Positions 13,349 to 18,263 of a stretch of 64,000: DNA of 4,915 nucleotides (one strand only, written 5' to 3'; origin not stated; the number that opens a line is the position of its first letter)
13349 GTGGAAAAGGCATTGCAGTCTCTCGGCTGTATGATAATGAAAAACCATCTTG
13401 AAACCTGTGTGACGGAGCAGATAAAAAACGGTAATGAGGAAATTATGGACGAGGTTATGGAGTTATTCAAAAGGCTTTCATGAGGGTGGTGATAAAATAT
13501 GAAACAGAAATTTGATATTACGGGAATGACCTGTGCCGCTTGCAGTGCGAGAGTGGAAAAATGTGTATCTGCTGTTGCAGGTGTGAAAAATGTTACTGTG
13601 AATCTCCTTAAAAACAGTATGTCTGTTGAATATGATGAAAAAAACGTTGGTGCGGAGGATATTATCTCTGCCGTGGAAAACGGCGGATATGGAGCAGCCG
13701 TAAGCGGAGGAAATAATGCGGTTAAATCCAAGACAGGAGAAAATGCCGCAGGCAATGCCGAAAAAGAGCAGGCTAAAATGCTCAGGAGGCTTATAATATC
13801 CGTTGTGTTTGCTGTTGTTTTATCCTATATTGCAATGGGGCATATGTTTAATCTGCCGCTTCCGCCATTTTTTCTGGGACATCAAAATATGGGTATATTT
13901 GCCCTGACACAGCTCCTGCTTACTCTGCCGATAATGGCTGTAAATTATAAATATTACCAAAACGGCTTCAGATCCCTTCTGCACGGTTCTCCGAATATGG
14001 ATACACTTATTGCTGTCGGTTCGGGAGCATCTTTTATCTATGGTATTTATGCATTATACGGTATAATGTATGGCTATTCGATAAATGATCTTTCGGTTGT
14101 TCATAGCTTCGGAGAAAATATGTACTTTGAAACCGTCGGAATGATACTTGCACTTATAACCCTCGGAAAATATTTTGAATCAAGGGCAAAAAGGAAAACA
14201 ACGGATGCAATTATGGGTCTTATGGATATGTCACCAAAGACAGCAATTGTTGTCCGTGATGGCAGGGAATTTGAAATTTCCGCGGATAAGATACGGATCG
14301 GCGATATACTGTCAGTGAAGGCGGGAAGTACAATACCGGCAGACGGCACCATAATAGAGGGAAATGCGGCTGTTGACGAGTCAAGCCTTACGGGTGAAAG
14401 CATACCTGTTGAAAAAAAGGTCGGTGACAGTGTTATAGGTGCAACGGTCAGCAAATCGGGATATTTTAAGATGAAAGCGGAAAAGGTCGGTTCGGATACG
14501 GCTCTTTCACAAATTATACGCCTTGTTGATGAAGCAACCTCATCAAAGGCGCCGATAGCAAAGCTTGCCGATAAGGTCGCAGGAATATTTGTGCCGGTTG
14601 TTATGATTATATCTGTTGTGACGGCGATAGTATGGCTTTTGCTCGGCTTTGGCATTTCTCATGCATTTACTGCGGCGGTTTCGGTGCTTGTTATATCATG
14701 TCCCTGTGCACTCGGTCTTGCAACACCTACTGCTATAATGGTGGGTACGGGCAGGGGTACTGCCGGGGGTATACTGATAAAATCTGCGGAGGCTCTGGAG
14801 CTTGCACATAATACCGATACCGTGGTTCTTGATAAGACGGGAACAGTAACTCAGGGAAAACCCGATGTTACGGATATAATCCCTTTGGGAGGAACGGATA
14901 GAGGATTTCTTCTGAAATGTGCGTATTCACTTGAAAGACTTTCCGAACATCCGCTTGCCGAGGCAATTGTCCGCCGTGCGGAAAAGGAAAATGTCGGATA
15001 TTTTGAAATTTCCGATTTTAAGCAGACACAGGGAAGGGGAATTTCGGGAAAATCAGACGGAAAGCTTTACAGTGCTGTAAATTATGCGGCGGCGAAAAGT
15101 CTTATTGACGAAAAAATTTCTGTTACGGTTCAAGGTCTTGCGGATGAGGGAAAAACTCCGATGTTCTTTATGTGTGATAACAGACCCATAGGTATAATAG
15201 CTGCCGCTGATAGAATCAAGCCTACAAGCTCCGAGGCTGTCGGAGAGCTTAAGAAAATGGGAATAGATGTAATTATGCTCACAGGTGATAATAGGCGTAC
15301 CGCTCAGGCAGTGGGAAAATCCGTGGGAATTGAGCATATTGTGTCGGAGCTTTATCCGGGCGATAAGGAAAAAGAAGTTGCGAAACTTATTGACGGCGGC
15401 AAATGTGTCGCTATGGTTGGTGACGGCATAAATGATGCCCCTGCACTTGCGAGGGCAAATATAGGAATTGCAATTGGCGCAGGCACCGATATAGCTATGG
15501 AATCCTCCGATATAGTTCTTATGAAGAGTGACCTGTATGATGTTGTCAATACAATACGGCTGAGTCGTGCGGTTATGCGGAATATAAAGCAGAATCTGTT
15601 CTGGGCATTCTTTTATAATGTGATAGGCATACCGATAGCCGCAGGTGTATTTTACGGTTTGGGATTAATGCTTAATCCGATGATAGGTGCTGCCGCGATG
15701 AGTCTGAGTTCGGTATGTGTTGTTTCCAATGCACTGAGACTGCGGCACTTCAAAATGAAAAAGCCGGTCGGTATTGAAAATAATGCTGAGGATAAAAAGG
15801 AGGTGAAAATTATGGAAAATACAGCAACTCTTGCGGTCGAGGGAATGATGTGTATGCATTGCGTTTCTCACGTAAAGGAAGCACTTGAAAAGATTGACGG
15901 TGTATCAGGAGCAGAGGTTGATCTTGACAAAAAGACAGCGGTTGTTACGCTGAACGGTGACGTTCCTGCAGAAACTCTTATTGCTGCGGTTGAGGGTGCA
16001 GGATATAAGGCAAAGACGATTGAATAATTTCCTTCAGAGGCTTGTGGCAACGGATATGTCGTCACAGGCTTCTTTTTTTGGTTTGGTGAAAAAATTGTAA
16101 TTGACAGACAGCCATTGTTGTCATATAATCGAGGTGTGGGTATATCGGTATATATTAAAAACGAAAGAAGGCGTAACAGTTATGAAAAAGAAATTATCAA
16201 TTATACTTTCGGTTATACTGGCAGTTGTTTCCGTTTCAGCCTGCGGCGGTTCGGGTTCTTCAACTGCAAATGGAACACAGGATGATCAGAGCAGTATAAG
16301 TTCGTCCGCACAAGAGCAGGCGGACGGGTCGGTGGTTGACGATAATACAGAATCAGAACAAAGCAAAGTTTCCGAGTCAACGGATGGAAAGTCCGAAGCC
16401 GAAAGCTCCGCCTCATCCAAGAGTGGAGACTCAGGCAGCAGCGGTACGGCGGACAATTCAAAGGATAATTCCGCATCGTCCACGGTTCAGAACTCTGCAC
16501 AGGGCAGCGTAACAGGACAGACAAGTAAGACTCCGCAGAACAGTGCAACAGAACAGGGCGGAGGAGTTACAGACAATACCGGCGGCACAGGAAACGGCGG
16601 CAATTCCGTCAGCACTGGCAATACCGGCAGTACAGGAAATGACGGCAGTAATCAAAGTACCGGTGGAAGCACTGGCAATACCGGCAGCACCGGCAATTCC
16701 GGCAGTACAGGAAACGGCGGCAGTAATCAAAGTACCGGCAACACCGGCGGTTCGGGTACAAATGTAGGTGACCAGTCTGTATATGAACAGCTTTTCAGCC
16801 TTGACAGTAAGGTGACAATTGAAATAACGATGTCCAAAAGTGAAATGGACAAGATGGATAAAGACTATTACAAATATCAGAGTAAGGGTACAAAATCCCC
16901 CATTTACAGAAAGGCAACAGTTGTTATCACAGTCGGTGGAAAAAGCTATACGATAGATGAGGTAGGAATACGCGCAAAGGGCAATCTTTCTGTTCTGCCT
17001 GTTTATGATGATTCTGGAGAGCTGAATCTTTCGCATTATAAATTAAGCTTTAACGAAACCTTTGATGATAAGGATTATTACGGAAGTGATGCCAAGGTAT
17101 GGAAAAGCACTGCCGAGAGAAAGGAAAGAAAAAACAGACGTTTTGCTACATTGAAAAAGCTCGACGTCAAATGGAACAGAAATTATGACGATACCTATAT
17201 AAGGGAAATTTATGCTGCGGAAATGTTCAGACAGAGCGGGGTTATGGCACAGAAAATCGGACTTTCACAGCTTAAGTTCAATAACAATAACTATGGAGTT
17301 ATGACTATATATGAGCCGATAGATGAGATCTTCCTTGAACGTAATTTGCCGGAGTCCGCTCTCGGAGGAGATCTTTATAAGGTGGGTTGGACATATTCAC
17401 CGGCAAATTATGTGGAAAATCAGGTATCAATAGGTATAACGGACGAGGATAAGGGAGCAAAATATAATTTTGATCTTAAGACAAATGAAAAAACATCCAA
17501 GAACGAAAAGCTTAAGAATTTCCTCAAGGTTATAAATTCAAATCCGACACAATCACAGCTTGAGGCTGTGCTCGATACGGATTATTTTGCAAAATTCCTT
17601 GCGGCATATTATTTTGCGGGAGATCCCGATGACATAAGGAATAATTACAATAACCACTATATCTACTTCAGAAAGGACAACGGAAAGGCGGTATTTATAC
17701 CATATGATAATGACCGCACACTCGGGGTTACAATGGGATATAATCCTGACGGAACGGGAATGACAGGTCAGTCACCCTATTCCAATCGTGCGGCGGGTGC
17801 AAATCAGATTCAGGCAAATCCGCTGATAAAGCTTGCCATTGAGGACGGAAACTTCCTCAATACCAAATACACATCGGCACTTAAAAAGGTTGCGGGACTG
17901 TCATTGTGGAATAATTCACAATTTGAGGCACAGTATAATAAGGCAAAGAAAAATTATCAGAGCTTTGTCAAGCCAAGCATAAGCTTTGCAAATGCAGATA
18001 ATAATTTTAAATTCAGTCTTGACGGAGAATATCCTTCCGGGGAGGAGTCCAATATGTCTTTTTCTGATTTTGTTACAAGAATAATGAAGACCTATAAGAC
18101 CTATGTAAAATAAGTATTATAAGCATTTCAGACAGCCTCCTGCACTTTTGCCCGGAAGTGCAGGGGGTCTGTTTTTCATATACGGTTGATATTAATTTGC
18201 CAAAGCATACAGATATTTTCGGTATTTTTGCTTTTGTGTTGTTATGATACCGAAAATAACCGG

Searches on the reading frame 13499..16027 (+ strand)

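Call 76: search_protein_families(library=pfam, proteins=[window:13499-16027:+], max_evalue=0.00001)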
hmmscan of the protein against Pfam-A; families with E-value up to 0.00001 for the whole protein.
window:13499-16027:+ (842 aa): 3 families
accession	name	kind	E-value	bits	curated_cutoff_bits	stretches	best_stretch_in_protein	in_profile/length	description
PF00122.25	E1-E2_ATPase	-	6.9e-58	195.6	28.1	1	244-420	2-178/181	E1-E2 ATPase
PF00702.32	Hydrolase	-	2.7e-35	122.9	26.4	1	440-654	2-191/191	haloacid dehalogenase-like hydrolase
PF00403.32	HMA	-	1.8e-33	115.1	24.8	2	777-837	1-62/62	Heavy-metal-associated domain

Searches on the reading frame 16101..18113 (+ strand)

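Call 76: search_protein_families(library=pfam, proteins=[window:16101-18113:+], max_evalue=0.00001)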
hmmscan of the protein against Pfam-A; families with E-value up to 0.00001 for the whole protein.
window:16101-18113:+ (670 aa): 1 family
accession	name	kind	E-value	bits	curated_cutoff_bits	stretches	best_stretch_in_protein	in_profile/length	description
PF08757.17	CotH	-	7.4e-25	88.6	23.8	1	341-617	24-282/322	CotH kinase protein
